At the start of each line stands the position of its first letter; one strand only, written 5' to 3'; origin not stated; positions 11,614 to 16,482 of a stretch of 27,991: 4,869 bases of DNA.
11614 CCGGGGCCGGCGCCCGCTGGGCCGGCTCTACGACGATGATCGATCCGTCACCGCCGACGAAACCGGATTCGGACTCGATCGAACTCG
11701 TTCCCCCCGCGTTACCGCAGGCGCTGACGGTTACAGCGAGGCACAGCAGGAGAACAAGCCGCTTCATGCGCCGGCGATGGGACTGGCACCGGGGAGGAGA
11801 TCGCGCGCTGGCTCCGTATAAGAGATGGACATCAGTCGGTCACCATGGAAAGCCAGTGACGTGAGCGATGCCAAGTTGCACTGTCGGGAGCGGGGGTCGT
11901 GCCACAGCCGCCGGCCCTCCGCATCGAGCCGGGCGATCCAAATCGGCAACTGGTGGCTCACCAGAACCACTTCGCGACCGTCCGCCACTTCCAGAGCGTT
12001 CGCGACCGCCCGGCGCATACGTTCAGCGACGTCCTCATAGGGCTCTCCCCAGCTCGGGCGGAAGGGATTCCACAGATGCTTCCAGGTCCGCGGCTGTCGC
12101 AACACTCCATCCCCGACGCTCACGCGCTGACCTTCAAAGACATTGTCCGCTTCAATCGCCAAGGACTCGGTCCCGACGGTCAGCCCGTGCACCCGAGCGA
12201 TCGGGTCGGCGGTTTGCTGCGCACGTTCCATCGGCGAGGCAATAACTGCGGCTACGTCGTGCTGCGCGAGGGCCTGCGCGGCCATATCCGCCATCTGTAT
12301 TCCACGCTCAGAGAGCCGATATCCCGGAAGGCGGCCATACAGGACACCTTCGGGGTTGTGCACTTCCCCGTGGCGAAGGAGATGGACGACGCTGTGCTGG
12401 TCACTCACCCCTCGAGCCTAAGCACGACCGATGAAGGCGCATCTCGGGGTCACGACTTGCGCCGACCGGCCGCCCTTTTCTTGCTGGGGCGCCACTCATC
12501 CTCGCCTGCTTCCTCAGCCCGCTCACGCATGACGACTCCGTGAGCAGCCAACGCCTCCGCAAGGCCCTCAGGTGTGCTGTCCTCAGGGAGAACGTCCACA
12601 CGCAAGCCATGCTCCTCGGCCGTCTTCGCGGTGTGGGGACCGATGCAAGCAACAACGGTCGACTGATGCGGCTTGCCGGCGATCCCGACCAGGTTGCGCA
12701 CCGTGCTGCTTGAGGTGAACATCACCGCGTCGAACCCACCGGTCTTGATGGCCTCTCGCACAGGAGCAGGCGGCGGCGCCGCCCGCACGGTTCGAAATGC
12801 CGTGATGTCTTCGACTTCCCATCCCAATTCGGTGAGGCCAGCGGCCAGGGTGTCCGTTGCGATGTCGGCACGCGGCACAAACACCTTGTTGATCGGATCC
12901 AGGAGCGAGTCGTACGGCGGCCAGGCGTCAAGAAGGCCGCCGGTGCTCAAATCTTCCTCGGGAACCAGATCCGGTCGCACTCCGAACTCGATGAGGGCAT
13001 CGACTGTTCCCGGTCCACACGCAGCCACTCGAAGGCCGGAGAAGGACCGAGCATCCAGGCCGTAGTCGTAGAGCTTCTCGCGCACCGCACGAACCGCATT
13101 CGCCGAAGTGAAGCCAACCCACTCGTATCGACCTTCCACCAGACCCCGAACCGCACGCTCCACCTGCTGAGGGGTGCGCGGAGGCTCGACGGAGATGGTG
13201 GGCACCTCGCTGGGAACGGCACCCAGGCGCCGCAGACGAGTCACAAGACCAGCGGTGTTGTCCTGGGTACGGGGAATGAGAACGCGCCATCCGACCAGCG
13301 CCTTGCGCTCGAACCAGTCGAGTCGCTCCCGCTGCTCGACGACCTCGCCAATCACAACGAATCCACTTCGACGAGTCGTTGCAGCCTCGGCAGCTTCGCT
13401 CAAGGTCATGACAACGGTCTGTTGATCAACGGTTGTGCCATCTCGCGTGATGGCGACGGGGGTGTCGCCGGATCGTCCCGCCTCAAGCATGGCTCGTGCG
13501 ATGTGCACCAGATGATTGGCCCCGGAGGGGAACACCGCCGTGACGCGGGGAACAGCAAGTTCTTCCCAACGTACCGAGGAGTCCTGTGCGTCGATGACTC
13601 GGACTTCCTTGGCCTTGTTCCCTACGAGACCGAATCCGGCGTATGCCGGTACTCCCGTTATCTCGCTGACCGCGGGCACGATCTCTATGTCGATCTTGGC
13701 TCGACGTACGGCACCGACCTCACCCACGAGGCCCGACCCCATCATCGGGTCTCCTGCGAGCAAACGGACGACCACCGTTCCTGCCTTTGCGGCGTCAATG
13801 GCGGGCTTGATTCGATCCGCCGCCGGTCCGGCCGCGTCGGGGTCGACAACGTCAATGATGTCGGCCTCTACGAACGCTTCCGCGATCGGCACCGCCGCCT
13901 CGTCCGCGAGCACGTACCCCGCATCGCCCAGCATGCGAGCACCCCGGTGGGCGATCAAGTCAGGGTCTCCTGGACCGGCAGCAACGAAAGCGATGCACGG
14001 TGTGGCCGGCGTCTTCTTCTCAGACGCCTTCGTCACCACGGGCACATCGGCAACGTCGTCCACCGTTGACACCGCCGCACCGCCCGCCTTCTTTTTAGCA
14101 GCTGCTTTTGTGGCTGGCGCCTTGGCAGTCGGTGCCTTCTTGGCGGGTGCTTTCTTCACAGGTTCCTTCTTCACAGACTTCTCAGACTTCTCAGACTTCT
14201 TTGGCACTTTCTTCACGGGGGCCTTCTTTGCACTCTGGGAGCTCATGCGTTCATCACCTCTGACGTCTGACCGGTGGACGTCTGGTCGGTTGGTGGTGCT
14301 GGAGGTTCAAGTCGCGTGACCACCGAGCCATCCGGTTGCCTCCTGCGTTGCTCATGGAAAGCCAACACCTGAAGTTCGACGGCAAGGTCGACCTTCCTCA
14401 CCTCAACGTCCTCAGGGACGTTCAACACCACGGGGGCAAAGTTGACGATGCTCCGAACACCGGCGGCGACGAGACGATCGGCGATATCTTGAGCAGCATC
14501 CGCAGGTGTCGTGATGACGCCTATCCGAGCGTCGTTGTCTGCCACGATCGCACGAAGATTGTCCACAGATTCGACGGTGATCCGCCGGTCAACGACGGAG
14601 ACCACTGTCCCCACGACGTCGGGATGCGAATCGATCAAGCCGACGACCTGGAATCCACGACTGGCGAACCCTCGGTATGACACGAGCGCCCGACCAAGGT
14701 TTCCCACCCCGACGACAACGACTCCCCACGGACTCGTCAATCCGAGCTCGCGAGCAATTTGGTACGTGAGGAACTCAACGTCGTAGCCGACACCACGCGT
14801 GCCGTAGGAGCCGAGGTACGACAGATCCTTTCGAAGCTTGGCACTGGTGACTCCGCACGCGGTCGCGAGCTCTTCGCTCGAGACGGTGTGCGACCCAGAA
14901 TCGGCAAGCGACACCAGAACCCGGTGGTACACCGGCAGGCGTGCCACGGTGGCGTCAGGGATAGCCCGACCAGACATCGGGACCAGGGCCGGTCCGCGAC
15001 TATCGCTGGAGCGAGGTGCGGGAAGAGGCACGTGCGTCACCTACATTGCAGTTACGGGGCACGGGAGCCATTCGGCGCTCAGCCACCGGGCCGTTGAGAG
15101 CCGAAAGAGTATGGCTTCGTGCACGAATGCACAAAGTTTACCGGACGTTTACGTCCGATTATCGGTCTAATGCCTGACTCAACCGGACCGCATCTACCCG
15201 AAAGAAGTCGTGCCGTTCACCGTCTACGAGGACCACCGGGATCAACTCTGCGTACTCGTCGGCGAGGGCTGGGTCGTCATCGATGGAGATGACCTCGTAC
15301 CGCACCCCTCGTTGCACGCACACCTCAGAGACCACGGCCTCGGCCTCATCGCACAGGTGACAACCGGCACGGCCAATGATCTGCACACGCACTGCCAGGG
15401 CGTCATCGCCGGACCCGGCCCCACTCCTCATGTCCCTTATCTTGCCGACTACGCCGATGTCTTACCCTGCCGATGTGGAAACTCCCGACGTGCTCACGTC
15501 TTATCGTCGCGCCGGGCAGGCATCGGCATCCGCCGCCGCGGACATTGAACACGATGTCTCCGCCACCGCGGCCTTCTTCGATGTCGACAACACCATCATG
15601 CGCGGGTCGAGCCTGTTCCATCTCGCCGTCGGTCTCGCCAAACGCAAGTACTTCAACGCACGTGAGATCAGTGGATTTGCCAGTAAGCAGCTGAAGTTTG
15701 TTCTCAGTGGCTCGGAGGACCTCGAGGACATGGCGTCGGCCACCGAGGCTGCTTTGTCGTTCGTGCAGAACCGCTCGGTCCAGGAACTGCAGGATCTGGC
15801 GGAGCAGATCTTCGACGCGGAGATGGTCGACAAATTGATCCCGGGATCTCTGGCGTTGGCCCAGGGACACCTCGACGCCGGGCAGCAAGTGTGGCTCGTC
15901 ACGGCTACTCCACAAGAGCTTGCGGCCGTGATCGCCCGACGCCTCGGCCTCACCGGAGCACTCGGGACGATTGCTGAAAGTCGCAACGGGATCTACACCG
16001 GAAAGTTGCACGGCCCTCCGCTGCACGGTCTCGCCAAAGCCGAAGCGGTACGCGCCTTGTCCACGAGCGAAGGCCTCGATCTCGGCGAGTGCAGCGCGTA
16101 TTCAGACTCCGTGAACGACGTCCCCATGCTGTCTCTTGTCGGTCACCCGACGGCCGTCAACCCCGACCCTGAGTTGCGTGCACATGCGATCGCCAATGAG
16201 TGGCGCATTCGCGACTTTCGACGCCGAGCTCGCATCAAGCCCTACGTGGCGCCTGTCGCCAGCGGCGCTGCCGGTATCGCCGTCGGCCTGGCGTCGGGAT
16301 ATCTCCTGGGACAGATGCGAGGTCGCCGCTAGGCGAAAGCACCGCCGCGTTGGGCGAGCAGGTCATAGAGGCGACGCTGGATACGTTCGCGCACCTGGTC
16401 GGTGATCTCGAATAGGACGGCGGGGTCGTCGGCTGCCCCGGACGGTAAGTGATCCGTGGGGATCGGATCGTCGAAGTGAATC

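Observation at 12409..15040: Heme pathway apparently removed around an intact hemD: hemA, hemC, hemB and hemL are absent from their conserved locus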

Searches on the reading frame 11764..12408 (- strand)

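Call 3: search_protein_families(library=pfam, proteins=[window:11764-12408:-])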
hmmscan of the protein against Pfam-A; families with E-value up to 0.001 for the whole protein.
window:11764-12408:- (214 aa): 1 family
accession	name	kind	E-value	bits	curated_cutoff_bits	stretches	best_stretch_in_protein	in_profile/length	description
PF00300.27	His_Phos_1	-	1.1e-33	117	21.7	1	8-192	1-186/194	Histidine phosphatase superfamily (branch 1)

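Call 4: search_protein_families(library=ncbifam, proteins=[window:11764-12408:-])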
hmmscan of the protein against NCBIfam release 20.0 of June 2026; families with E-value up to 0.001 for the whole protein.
window:11764-12408:- (214 aa): 10 families
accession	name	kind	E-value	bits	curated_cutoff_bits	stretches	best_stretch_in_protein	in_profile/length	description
NF005567.0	PRK07238.1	equivalog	1.1e-18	67.8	326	1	7-191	179-364/378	bifunctional RNase H/acid phosphatase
TIGR03162.1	ribazole_cobC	equivalog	1.3e-18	67.1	162.9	1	8-165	1-157/176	alpha-ribazole phosphatase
NF045917.1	PhserinePhPspA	equivalog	5.3e-15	55.7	350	1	9-169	5-170/211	phosphoserine phosphatase PspA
NF038349.1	dPGM_arch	equivalog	1.9e-14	54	225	1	10-157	3-142/194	2,3-diphosphoglycerate-dependent phosphoglycerate mutase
TIGR03848.1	MSMEG_4193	subfamily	3.2e-14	52.8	203.85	1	8-88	2-83/204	MSMEG_4193 family putative phosphomutase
NF011580.0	PRK15004.1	equivalog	4.7e-13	49.6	250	1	9-170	4-170/203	adenosylcobalamin/alpha-ribazole phosphatase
NF009993.0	PRK13462.1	equivalog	2.7e-10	40.2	226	1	6-153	6-148/203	acid phosphatase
NF002901.0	PRK03482.1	equivalog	2.8e-10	40.2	261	1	8-156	4-154/215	2,3-diphosphoglycerate-dependent phosphoglycerate mutase GpmB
NF009994.0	PRK13463.1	equivalog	1.9e-06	27.8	277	1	7-155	4-154/203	phosphoserine phosphatase 1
TIGR00249.1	sixA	equivalog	1.9e-05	24.6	74.5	1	8-72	3-65/154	phosphohistidine phosphatase SixA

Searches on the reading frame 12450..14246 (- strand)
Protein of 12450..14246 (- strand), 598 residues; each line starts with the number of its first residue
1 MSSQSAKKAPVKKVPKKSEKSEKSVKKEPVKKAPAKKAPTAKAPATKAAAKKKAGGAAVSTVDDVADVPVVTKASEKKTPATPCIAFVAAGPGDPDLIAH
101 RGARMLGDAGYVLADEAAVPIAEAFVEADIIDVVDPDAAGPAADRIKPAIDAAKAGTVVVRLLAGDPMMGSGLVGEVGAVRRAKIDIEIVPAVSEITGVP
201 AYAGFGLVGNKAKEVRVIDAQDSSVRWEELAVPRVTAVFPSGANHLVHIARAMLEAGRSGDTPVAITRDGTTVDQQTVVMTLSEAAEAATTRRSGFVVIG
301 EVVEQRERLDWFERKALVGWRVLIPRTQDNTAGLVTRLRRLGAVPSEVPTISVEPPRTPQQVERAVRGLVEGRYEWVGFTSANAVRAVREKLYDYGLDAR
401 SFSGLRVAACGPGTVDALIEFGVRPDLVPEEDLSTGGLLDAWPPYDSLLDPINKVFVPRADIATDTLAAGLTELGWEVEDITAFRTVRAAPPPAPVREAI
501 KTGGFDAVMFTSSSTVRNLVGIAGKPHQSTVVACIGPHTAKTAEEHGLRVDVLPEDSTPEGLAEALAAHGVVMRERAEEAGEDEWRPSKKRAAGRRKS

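Call 3: search_protein_families(library=pfam, proteins=[window:12450-14246:-])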
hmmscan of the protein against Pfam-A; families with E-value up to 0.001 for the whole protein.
window:12450-14246:- (598 aa): 2 families
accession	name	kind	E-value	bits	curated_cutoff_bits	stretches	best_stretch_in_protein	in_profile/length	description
PF02602.20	HEM4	-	6.3e-59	199.3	27.5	1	334-563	3-230/231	Uroporphyrinogen-III synthase HemD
PF00590.25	TP_methylase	-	1.5e-28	100.6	27.8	1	85-285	2-211/212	Tetrapyrrole (Corrin/Porphyrin) Methylases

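Call 4: search_protein_families(library=ncbifam, proteins=[window:12450-14246:-])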
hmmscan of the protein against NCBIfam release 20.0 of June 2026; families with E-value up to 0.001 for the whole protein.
window:12450-14246:- (598 aa): 23 families
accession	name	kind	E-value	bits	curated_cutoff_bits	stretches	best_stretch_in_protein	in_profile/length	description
NF004790.0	PRK06136.1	subfamily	1.2e-32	113.5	198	1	85-314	6-248/250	uroporphyrinogen-III C-methyltransferase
NF004593.0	PRK05928.4-2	equivalog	4e-31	108.3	275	1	321-566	4-239/247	uroporphyrinogen-III synthase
TIGR01469.1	cobA_cysG_Cterm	equivalog_domain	1.9e-30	106.4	185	1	85-306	3-237/238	uroporphyrinogen-III C-methyltransferase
NF007922.1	PRK10637.1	equivalog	2.1e-28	99.5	400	1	75-303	209-449/450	siroheme synthase CysG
NF004587.0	PRK05928.2-5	equivalog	1.2e-24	87.2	246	1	325-567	11-238/245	uroporphyrinogen-III synthase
NF005524.0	PRK07168.1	equivalog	2.4e-22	79.1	603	1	87-354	7-286/474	uroporphyrin-III C-methyltransferase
TIGR01465.1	cobM_cbiF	equivalog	1.8e-20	73.3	259.65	1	85-306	1-230/247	precorrin-4 C(11)-methyltransferase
NF004583.0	PRK05928.1-5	equivalog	4.1e-14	52.7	432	1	315-564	2-243/250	uroporphyrinogen-III synthase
NF005411.0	PRK06975.1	equivalog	7.4e-13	47.7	414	1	321-523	8-215/660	fused uroporphyrinogen-III synthase HemD/membrane protein HemX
NF005568.0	PRK07239.1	equivalog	1.6e-12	47.1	273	1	307-425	131-256/381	uroporphyrinogen-III synthase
NF012017.0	PRK15473.1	equivalog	5.5e-12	45.6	408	1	82-302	7-235/257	cobalt-precorrin-4 methyltransferase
NF004584.0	PRK05928.2-1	equivalog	4.4e-09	36.1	233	1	359-525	44-210/269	uroporphyrinogen-III synthase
NF004594.0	PRK05928.4-3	equivalog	6.1e-09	35.6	365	2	501-579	43-122/237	uroporphyrinogen-III synthase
NF004592.0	PRK05928.4-1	equivalog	8.4e-08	32.1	332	1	371-563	45-229/237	uroporphyrinogen-III synthase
TIGR01466.1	cobJ_cbiH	equivalog_domain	1.5e-07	31.3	246.35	1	86-302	2-223/239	precorrin-3B C(17)-methyltransferase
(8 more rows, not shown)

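Call 20: find_homologous_proteins(query=window:12450-14246:-)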
Query window:12450-14246:- (598 aa): 7212 proteins with E <= 0.001 among 8000 candidates; the best 120 are listed.
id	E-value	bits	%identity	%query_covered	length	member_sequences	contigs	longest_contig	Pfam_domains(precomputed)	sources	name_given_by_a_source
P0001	0.0e+0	1238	96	100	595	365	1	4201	PF00590.26,PF02602.21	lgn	-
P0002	0.0e+0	1014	82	88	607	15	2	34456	PF00590.26,PF07382.17,PF02602.21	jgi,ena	-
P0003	1.3e-292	990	82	88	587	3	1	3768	PF00590.26,PF02602.21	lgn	-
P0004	3.1e-290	982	80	95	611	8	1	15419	PF00590.26,PF07382.17,PF02602.21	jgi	jgi:uroporphyrinogen III methyltransferase/synthase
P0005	7.3e-287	971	80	92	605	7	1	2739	PF00590.26,PF02602.21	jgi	-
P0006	1.6e-285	967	72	99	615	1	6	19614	PF00590.26,PF02602.21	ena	-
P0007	4.1e-285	965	72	99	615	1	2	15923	PF00590.26,PF02602.21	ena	-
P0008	2.2e-284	963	77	92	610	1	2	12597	PF00590.26,PF02602.21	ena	-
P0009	2.6e-284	963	77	92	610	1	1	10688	PF00590.26,PF02602.21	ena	-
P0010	3.8e-284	962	77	92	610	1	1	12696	PF00590.26,PF02602.21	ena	-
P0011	3.2e-282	956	73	98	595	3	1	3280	PF00590.26,PF02602.21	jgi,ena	-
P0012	6.4e-282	955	76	96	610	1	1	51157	PF00590.26,PF07382.17,PF02602.21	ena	-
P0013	1.2e-281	954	76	96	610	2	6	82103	PF00590.26,PF07382.17,PF02602.21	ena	-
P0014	1.2e-281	954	74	99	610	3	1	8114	PF00590.26,PF02602.21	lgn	-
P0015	2.8e-281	953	74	100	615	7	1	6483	PF00590.26,PF02602.21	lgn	-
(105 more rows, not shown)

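Call 39: search_solved_structures(query=window:12450-14246:-, show_alignments=3, max_evalue=0.001)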
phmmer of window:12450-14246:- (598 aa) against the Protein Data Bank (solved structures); distinct sequences matched with E-value up to 0.001: 20.
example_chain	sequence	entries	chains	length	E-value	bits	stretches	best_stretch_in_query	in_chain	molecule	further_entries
6pr2_A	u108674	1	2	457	7e-22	81.2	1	85-313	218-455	Siroheme synthase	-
6p7c_A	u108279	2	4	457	2.9e-21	79.2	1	85-313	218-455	Siroheme synthase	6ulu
6pqz_A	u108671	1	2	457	2.9e-21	79.2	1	85-313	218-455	Siroheme synthase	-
1pjt_A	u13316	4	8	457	3e-21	79.2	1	85-313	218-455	Siroheme synthase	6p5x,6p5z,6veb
6pr0_A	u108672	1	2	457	3e-21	79.2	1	85-313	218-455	Siroheme synthase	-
1pjq_A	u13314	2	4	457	3e-21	79.1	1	85-313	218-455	Siroheme synthase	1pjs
6p7d_A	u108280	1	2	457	3.1e-21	79.1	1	85-313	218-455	Siroheme synthase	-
6pr1_A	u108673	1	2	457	3.5e-21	78.9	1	85-313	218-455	Siroheme synthase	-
6pr4_A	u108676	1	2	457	1e-20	77.4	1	85-313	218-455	Siroheme synthase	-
6pr3_A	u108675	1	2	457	1.4e-20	77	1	85-313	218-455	Siroheme synthase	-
2ybo_A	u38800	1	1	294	7.3e-15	58.1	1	84-303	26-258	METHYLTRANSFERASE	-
2ybq_A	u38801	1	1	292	7.6e-15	58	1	84-303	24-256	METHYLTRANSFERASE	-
2cbf_A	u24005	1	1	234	3.9e-14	55.7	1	87-291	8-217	COBALT-PRECORRIN-4 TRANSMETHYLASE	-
1cbf_A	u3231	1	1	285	5.1e-14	55.3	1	87-291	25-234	COBALT-PRECORRIN-4 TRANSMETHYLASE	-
1s4d_A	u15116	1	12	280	1.6e-13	53.7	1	85-312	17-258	Uroporphyrin-III C-methyltransferase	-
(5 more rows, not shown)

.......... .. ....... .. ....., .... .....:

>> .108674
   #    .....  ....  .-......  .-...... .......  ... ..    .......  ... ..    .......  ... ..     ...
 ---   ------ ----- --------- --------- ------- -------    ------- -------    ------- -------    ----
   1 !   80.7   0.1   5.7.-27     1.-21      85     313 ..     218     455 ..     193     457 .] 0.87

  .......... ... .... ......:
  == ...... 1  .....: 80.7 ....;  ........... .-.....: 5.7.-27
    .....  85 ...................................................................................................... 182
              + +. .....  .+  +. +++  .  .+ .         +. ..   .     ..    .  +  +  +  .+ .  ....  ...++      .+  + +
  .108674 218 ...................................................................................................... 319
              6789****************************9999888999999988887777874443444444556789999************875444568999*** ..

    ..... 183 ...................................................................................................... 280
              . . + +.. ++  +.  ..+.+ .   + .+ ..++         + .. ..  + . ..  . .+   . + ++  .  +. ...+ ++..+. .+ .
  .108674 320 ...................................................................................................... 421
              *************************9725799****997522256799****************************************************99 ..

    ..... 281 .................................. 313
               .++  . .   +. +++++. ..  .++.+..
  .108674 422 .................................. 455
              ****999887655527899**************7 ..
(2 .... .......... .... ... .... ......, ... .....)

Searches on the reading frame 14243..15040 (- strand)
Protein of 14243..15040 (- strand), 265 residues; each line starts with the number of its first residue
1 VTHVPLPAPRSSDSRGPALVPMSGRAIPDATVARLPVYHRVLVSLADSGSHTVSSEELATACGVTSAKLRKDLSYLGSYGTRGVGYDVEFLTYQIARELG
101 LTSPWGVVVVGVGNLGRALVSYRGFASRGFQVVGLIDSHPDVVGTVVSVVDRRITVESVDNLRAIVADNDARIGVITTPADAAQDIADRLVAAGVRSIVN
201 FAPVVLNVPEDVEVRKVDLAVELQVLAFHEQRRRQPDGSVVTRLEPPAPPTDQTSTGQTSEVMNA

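Call 3: search_protein_families(library=pfam, proteins=[window:14243-15040:-])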
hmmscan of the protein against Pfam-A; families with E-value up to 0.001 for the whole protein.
window:14243-15040:- (265 aa): 3 families
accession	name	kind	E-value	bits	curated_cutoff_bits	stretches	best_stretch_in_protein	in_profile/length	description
PF06971.19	Put_DNA-bind_N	-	1.5e-19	70.2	27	1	27-74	2-49/49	Putative DNA-binding protein N-terminus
PF02629.25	CoA_binding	-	1.5e-18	67.8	22.3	1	103-204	2-97/97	CoA binding domain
PF01408.29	GFO_IDH_MocA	-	1.7e-06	29.1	24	1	107-209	3-100/120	Oxidoreductase family, NAD-binding Rossmann fold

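Call 4: search_protein_families(library=ncbifam, proteins=[window:14243-15040:-])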
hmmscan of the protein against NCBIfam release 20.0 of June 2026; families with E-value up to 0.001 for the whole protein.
window:14243-15040:- (265 aa): 9 families
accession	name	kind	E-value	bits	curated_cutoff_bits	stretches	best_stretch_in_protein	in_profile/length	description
NF003992.0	PRK05472.2-1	equivalog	6.9e-103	343.1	226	1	23-241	17-225/249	redox-sensing transcriptional repressor Rex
NF003993.0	PRK05472.2-2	equivalog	1.1e-75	253.8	217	1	25-234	4-209/212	redox-sensing transcriptional repressor Rex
NF003995.0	PRK05472.2-4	subfamily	5e-72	241.9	126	1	25-235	4-210/213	redox-sensing transcriptional repressor Rex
NF003990.0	PRK05472.1-4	equivalog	3e-54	183.8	233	1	25-229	5-205/214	redox-sensing transcriptional repressor Rex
NF003989.0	PRK05472.1-3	equivalog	7.1e-54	182.8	177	1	24-233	5-210/215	redox-sensing transcriptional repressor Rex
NF003994.0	PRK05472.2-3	equivalog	2.8e-53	180.5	130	1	25-231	7-209/217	redox-sensing transcriptional repressor Rex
NF003996.0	PRK05472.2-5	equivalog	4.8e-50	170.3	138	1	27-233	2-202/209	redox-sensing transcriptional repressor Rex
NF003991.0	PRK05472.1-5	equivalog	5.6e-44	150.6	198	1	26-229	6-205/211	redox-sensing transcriptional repressor Rex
NF003988.0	PRK05472.1-1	equivalog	8.8e-43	146.8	321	1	24-231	4-209/214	redox-sensing transcriptional repressor Rex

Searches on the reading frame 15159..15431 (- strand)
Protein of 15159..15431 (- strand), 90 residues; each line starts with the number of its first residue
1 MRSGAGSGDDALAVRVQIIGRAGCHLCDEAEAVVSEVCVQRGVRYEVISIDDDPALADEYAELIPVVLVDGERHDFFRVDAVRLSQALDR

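Call 87: search_protein_families(library=pfam, proteins=[window:15159-15431:-])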
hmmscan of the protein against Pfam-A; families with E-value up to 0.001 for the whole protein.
window:15159-15431:- (90 aa): 3 families
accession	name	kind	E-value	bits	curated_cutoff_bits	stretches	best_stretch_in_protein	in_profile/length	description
PF05768.20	Glrx-like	-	9.4e-17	61.6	26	1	15-88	1-76/77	Glutaredoxin-like domain (DUF836)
PF13192.12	Thioredoxin_3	-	2.1e-06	28.1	24.8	1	15-72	2-58/76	Thioredoxin domain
PF00462.30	Glutaredoxin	-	0.00071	20.2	22.9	0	18-72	3-58/60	Glutaredoxin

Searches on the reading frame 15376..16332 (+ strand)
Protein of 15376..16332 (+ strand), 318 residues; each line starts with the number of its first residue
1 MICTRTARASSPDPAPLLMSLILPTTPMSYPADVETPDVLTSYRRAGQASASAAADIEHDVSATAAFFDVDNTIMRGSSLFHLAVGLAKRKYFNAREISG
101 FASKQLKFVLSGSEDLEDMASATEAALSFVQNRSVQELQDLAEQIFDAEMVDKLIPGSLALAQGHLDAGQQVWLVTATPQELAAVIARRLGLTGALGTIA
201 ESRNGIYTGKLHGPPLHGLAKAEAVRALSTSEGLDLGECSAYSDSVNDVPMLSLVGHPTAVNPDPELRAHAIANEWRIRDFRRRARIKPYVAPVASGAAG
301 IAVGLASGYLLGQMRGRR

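Call 3: search_protein_families(library=pfam, proteins=[window:15376-16332:+])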
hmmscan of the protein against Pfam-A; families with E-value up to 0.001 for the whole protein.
window:15376-16332:+ (318 aa): 3 families
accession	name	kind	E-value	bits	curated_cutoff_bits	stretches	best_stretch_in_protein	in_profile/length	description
PF12710.13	HAD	-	3.2e-27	96.6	27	1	66-252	1-188/189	haloacid dehalogenase-like hydrolase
PF00702.32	Hydrolase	-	1.6e-11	45.4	26.4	1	65-255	3-190/191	haloacid dehalogenase-like hydrolase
PF08282.18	Hydrolase_3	-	0.00036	20.8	20.9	1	218-262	185-229/255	haloacid dehalogenase-like hydrolase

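Call 4: search_protein_families(library=ncbifam, proteins=[window:15376-16332:+])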
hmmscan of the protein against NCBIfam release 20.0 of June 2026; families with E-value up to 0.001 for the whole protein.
window:15376-16332:+ (318 aa): 9 families
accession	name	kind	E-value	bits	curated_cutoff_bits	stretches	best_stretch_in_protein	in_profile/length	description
TIGR01490.1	HAD-SF-IB-hyp1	subfamily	1.4e-52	178.9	98.3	1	65-266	1-201/202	HAD-IB family hydrolase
NF052360.1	HolPasePseu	equivalog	7.7e-32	110.7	280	1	66-280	4-216/218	histidinol-phosphatase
NF052359.1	HolPaseNeis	equivalog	1.7e-21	76.9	400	1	66-281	4-220/221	histidinol-phosphatase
TIGR01488.1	HAD-SF-IB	subfamily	1.5e-17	64.1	45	1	65-255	1-177/177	HAD-IB family phosphatase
TIGR00338.1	serB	equivalog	6.4e-09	35.7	144.15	1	133-279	64-213/219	phosphoserine phosphatase SerB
TIGR00099.1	Cof-subfamily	subfamily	9.3e-06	25.4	137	1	218-271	186-240/256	Cof-type HAD-IIB family hydrolase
NF011705.0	PRK15126.1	equivalog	0.00034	20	336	1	218-258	186-226/272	HMP-PP phosphatase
TIGR01545.1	YfhB_g-proteo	equivalog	0.0007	19.5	259.25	0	161-268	103-207/210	phosphatidylglycerophosphatase C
NF045966.1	YcsE_rel_Pase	equivalog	0.00083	18.9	220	0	218-262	189-233/265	YcsE-related riboflavin metabolism phosphatase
